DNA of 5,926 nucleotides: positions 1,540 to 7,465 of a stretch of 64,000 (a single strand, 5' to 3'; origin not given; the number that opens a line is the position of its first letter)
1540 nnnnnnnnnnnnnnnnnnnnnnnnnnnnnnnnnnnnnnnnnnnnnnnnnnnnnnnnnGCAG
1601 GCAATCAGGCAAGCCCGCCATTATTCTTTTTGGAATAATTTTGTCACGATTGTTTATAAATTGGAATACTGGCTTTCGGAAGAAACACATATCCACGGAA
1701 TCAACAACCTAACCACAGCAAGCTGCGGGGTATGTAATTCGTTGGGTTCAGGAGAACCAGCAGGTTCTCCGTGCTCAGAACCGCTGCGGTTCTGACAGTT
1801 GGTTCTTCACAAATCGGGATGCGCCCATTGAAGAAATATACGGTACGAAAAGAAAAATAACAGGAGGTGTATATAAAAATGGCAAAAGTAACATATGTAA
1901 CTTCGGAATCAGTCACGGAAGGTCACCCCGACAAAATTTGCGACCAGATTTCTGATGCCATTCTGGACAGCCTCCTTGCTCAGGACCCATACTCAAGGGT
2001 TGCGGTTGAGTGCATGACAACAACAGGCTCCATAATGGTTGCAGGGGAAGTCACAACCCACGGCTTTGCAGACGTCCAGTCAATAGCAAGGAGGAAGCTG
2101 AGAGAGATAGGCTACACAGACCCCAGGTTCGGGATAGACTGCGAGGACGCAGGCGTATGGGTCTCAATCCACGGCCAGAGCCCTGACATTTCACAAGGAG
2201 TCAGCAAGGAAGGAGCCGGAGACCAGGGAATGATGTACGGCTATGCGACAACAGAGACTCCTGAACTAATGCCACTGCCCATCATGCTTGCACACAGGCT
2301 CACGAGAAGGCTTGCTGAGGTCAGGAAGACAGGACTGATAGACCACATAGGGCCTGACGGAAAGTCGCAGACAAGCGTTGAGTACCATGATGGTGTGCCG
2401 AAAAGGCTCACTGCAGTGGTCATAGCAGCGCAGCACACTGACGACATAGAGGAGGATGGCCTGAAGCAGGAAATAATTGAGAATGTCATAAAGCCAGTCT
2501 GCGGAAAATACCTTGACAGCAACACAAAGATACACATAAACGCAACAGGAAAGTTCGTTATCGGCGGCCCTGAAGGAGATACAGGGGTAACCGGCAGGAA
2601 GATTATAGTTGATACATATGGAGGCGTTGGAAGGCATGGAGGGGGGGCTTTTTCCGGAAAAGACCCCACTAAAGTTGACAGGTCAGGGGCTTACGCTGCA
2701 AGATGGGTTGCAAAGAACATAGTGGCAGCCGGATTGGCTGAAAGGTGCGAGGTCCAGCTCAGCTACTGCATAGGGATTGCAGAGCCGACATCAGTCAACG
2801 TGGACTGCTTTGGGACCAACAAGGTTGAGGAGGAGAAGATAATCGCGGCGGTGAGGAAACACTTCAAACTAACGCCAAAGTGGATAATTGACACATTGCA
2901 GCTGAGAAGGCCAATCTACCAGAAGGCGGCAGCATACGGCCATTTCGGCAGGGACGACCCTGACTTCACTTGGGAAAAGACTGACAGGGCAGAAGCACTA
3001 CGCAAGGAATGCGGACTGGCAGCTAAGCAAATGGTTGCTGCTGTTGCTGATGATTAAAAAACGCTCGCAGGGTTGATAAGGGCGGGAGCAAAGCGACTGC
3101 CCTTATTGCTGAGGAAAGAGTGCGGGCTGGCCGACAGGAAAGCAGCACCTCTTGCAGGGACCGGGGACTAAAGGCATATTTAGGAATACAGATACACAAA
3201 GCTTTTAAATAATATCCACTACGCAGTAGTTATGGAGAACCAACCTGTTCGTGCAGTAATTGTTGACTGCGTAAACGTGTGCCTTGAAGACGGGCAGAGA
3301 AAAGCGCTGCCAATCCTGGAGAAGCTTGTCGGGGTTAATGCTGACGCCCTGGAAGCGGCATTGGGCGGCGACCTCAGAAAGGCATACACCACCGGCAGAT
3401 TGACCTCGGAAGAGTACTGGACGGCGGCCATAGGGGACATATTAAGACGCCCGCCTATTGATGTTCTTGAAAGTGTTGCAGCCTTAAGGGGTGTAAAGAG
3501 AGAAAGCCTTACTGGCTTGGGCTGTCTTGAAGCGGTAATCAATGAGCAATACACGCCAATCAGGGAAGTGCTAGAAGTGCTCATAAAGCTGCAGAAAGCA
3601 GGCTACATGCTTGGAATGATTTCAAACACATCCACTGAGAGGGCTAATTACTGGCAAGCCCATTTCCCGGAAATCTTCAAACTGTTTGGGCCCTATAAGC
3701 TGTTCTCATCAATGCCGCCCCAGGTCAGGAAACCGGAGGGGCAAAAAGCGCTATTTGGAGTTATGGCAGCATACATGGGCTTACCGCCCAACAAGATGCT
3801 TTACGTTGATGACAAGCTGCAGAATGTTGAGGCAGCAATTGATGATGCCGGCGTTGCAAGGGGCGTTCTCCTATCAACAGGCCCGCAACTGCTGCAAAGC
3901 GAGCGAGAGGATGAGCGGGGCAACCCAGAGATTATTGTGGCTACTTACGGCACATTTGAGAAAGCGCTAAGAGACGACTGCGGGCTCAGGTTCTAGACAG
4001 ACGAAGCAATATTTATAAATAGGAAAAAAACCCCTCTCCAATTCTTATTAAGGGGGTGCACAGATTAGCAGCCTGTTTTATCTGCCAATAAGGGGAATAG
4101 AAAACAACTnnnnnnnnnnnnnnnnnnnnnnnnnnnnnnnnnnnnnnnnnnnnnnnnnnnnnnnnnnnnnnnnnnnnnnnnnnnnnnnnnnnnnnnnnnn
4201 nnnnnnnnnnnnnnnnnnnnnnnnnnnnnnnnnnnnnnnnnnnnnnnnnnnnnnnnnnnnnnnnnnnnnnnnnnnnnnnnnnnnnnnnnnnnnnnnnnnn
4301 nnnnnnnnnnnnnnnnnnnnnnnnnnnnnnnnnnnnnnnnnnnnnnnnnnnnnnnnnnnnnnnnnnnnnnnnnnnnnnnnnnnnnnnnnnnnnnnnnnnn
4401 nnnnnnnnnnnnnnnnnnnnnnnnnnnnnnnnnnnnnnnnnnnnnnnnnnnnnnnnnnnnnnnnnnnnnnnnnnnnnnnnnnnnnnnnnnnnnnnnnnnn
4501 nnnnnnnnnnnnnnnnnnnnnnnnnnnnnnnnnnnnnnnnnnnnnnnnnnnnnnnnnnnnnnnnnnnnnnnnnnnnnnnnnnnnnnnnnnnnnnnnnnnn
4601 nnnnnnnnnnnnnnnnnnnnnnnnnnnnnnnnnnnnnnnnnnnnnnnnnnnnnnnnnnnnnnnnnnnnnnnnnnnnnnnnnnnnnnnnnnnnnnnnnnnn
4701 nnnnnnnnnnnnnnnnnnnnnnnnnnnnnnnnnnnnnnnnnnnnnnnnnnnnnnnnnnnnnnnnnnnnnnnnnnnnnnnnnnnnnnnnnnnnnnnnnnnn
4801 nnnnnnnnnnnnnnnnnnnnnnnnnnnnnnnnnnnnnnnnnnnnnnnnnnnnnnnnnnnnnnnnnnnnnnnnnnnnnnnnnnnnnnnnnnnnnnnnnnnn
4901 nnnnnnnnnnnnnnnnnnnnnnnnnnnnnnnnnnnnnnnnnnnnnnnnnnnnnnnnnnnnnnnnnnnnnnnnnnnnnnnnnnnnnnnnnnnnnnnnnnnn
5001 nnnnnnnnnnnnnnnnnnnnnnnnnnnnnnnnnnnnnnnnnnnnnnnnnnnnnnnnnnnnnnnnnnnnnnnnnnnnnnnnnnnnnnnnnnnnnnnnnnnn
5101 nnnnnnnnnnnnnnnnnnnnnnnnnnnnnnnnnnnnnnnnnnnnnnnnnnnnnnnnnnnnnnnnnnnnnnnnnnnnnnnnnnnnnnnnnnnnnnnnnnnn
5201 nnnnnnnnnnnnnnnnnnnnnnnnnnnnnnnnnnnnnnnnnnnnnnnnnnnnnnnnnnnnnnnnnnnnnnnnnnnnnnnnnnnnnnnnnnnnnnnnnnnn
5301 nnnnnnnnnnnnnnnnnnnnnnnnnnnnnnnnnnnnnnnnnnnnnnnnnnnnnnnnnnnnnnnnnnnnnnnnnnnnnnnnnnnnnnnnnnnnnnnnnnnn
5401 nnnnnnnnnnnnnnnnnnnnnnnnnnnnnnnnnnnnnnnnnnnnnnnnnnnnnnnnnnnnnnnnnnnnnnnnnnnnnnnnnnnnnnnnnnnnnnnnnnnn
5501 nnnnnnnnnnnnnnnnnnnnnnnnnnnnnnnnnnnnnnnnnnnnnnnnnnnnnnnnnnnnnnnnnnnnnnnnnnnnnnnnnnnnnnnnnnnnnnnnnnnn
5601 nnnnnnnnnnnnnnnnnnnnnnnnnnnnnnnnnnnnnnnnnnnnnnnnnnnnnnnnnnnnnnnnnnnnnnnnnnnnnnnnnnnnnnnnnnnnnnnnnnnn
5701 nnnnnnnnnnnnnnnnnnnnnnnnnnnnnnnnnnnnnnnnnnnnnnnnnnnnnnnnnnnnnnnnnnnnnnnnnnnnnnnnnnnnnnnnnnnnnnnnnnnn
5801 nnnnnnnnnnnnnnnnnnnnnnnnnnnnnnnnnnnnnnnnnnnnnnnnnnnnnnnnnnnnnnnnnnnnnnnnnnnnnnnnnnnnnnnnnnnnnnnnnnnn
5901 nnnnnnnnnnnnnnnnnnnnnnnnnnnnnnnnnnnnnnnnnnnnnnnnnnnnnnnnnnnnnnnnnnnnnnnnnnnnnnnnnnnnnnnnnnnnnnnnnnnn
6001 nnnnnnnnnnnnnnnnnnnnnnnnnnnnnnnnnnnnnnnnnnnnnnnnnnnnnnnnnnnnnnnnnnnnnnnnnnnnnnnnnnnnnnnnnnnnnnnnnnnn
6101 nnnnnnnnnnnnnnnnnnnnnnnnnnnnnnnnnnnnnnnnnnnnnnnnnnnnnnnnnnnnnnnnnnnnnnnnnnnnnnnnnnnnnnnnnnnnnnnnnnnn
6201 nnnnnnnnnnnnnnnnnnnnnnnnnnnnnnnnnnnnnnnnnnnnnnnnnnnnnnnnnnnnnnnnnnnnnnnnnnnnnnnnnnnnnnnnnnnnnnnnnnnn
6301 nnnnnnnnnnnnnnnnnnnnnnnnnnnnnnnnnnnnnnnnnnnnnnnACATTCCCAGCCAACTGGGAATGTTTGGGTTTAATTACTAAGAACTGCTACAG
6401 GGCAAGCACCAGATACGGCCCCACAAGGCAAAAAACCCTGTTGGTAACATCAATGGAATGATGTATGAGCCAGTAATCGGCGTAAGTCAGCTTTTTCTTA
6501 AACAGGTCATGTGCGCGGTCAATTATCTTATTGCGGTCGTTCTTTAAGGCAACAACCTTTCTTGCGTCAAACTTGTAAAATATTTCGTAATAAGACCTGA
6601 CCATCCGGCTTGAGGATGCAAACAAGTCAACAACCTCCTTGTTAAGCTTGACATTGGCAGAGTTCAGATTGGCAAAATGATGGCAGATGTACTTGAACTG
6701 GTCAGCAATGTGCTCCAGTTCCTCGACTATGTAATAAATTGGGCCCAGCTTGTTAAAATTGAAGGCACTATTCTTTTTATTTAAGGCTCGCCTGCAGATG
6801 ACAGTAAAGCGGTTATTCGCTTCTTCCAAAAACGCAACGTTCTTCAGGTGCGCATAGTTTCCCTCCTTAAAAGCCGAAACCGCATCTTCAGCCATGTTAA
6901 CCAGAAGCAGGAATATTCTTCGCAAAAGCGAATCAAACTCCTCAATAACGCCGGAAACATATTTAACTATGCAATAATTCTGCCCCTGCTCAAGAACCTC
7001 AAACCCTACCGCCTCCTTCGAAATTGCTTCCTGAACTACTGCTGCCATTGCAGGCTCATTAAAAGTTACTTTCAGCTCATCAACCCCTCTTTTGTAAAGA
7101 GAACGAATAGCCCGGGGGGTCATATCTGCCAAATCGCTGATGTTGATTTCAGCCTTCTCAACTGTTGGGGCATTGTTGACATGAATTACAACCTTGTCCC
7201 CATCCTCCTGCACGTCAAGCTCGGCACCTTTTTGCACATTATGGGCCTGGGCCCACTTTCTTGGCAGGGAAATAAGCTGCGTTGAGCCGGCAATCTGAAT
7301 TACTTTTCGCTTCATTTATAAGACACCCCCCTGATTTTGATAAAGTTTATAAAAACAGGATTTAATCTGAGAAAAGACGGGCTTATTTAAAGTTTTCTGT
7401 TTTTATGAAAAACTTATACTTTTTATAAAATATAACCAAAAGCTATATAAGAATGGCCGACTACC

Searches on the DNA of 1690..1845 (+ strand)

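Call 28: search_rna_families(source=window, start=1690, end=1845, threshold=evalue, max_evalue=10, show_alignments=3)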
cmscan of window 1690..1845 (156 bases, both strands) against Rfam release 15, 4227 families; matches with E-value up to 10: 5.
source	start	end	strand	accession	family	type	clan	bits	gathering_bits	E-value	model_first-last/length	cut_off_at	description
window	1747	1773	+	RF04347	Plastid-ccsA-ndhD-2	Cis-reg;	-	17.3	51.5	0.42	1-53/53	no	Plastid-ccsA-ndhD-2 3UTR RNA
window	1772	1799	-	RF04347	Plastid-ccsA-ndhD-2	Cis-reg;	-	15.1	51.5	1.6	1-53/53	no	Plastid-ccsA-ndhD-2 3UTR RNA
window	1759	1815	-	RF03015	Transposase-2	Gene; sRNA;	-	12.9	42.7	2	1-69/69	no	Transposase-2 RNA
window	1730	1760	+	RF02207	WT1-AS_5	Gene; lncRNA;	-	11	80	1.4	49-79/79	no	WT1 antisense RNA conserved region 5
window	1698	1778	+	RF01880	Xist_exon1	Gene; lncRNA;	-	7.7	50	7.5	1-85/85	no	X-chromosome inactivation gene exon 1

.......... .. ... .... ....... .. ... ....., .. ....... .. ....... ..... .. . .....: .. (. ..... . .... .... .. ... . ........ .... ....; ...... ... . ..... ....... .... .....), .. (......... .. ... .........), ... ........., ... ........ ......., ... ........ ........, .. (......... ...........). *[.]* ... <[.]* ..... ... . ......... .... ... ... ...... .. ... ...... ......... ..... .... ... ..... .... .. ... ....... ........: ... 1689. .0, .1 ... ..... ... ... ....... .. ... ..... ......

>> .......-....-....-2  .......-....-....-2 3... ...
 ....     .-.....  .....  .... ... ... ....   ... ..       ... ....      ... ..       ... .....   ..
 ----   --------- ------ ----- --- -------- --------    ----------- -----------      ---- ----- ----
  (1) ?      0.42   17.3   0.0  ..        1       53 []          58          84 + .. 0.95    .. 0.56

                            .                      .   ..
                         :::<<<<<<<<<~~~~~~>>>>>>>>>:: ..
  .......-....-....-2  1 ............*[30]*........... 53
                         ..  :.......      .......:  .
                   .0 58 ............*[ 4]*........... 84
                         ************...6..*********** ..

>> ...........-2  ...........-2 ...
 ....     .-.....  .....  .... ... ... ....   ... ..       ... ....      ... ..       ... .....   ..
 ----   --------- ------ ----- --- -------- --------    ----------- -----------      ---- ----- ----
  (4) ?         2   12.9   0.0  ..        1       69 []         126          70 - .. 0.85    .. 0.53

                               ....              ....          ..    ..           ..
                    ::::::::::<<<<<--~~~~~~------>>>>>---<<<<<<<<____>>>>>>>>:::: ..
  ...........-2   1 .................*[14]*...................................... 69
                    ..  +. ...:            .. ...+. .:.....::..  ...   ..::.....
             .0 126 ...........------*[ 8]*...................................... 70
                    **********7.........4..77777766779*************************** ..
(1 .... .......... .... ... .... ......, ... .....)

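Call 71: search_dna_similar(query=window:1699-1838:+, collection=plasmids, mode=distant, max_evalue=0.01, max_rows=10)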
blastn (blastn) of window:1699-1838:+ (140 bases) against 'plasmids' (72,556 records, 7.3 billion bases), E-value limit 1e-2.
No match.

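Call 72: search_dna_similar(query=window:1699-1838:+, collection=phages, mode=distant, max_evalue=0.01, max_rows=10)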
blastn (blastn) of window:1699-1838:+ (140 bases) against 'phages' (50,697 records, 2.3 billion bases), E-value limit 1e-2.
No match.

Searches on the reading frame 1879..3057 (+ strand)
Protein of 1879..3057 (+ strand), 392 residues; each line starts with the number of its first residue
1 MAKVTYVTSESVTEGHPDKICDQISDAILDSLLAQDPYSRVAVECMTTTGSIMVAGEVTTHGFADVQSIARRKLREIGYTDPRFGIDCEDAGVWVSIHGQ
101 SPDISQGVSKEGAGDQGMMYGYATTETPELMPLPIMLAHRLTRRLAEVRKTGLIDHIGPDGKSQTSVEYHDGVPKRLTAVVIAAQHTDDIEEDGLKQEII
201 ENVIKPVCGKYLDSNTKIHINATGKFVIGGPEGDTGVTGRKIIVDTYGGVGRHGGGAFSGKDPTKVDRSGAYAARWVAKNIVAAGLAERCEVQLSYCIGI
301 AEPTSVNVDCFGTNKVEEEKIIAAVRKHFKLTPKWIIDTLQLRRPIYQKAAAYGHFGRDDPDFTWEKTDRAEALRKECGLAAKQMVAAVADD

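Call 14: find_encoding_contigs(protein=window:1879-3057:+, flank=3000, max_places=6)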
Protein window:1879-3057:+ (392 aa): no gene with exactly this product is on record in the collection.

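Call 15: search_protein_families(library=pfam, proteins=[window:1879-3057:+])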
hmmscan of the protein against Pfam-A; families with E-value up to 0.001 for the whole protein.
window:1879-3057:+ (392 aa): 3 families
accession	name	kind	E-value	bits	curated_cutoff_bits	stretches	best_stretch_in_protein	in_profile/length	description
PF02773.21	S-AdoMet_synt_C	-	2.6e-69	231.9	25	1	228-367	1-138/138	S-adenosylmethionine synthetase, C-terminal domain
PF02772.21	S-AdoMet_synt_M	-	1.6e-43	148.1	29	1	111-226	2-120/120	S-adenosylmethionine synthetase, central domain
PF00438.25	S-AdoMet_synt_N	-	9.3e-39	132.4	33.1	1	6-102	3-99/99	S-adenosylmethionine synthetase, N-terminal domain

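Call 73: find_homologous_proteins(query=window:1879-3057:+, max_evalue=1e-150)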
Query window:1879-3057:+ (392 aa): 2653 proteins with E <= 1e-150 among 8000 candidates; the best 120 are listed.
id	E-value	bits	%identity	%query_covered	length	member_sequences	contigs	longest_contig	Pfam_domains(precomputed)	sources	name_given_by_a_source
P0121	6.1e-240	814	88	100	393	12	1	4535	PF00438.26,PF02772.22,PF02773.22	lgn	-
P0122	3.3e-239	811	89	100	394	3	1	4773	PF00438.26,PF02772.22,PF02773.22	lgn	-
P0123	1.3e-236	803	89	99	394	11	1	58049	PF00438.26,PF02772.22,PF02773.22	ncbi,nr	ncbi:methionine adenosyltransferase [Candidatus Woesearchaeota archaeon]|nr:methionine adenosyltrans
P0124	1.4e-233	793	88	99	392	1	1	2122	PF00438.26,PF02772.22,PF02773.22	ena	-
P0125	1.0e-232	790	85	100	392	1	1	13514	PF00438.26,PF02772.22,PF02773.22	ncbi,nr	ncbi:methionine adenosyltransferase [Candidatus Woesearchaeota archaeon]|nr:methionine adenosyltrans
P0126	6.5e-232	787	88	97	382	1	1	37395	PF00438.26,PF02772.22,PF02773.22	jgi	-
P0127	2.8e-231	785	87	97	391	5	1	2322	PF00438.26,PF02772.22,PF02773.22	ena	-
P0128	9.8e-231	783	88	98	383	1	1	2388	PF00438.26,PF02772.22,PF02773.22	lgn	-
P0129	1.7e-230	783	88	97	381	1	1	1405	PF00438.26,PF02772.22,PF02773.22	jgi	-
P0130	1.9e-230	782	86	100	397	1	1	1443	PF00438.26,PF02772.22,PF02773.22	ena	-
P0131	1.1e-224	764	85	97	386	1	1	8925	PF00438.26,PF02772.22,PF02773.22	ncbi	-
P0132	2.1e-224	763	86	97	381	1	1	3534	PF00438.26,PF02772.22,PF02773.22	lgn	-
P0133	2.5e-224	762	86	97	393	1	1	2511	PF00438.26,PF02772.22,PF02773.22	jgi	jgi:S-adenosylmethionine synthetase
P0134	3.2e-214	729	83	97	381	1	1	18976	PF00438.26,PF02772.22,PF02773.22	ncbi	-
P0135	3.7e-214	729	84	96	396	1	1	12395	PF00438.26,PF02772.22,PF02773.22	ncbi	-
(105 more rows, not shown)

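Call 74: find_encoding_contigs(protein=P0123, flank=4000, max_places=2)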
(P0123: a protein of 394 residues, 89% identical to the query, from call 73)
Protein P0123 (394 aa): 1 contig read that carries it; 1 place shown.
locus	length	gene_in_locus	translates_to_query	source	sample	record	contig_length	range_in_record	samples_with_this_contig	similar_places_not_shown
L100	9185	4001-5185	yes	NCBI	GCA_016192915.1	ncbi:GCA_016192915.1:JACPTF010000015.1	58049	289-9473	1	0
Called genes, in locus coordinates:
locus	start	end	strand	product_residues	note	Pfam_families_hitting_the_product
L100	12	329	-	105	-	PF04010:DUF357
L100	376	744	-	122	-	PF01850:PIN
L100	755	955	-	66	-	-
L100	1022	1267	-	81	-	-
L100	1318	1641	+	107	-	PF01451:LMWPc (faint)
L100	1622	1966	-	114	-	-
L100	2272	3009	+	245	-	-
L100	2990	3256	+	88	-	-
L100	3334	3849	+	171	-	-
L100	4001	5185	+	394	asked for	PF00438:S-AdoMet_synt_N, PF02772:S-AdoMet_synt_M, PF02773:S-AdoMet_synt_C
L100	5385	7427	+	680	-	-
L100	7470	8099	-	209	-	PF00300:His_Phos_1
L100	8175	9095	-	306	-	PF04014:MazE_antitoxin (faint)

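Call 75: find_encoding_contigs(protein=P0126, flank=4000, max_places=2)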
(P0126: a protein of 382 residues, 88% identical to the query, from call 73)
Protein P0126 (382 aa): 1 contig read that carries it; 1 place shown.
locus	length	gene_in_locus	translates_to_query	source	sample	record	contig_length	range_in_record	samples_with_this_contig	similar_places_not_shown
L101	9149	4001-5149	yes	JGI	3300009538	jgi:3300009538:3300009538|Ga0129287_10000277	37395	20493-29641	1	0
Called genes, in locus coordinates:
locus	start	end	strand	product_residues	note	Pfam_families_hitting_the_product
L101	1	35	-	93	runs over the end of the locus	PF22277:EncFtn-like (weak), PF09537:DUF2383 (weak), PF02915:Rubrerythrin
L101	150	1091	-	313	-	PF00781:DAGK_cat, PF19279:YegS_C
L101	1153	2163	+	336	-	PF08068:DKCLD, PF01509:TruB_N, PF21238:Pus10_C, PF16198:TruB_C_2, PF01472:PUA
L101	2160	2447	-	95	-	PF04010:DUF357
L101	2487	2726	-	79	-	-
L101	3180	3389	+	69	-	-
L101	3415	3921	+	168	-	-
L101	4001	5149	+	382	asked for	PF00438:S-AdoMet_synt_N, PF02772:S-AdoMet_synt_M, PF02773:S-AdoMet_synt_C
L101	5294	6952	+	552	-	-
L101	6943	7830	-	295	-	PF08282:Hydrolase_3 (faint)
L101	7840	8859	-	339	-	PF04014:MazE_antitoxin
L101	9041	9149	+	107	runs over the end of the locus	-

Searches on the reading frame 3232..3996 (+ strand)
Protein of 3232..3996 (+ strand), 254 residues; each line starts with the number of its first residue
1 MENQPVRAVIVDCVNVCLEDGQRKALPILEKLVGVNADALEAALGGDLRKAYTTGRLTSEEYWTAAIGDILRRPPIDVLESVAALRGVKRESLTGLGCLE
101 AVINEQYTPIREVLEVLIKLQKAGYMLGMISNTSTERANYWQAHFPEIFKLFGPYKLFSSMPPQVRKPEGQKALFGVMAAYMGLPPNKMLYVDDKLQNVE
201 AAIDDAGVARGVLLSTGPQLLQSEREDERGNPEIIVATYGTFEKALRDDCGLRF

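Call 53: search_protein_families(library=pfam, max_evalue=0.01, proteins=[window:3232-3996:+])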
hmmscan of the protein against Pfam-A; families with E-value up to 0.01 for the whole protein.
window:3232-3996:+ (254 aa): 2 families
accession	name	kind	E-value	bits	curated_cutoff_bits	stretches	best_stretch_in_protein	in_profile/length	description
PF00702.32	Hydrolase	-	8e-08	33.3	26.4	1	6-203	1-188/191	haloacid dehalogenase-like hydrolase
PF13419.12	HAD_2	-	6.5e-05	23.6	23.8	1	105-203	76-169/178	Haloacid dehalogenase-like hydrolase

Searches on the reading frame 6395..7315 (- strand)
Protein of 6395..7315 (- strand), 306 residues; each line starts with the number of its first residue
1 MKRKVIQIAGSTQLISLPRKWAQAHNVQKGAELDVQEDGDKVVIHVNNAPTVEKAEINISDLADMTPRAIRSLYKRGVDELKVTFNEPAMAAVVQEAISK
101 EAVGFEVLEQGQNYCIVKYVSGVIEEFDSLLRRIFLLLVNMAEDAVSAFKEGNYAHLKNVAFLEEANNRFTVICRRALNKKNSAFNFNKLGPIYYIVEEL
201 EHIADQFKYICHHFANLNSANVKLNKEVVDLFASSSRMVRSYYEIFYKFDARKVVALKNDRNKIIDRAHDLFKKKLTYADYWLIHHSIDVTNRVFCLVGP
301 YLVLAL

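Call 53: search_protein_families(library=pfam, max_evalue=0.01, proteins=[window:6395-7315:-])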
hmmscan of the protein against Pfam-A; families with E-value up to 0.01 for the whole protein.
window:6395-7315:- (306 aa): 2 families
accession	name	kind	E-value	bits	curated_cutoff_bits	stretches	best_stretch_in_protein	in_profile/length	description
PF04014.23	MazE_antitoxin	-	3.4e-07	30.5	24.7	1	7-44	2-40/48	Antidote-toxin recognition MazE, bacterial antitoxin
PF01895.24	PhoU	-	2.8e-05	24.9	23.5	1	132-211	2-86/89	PhoU domain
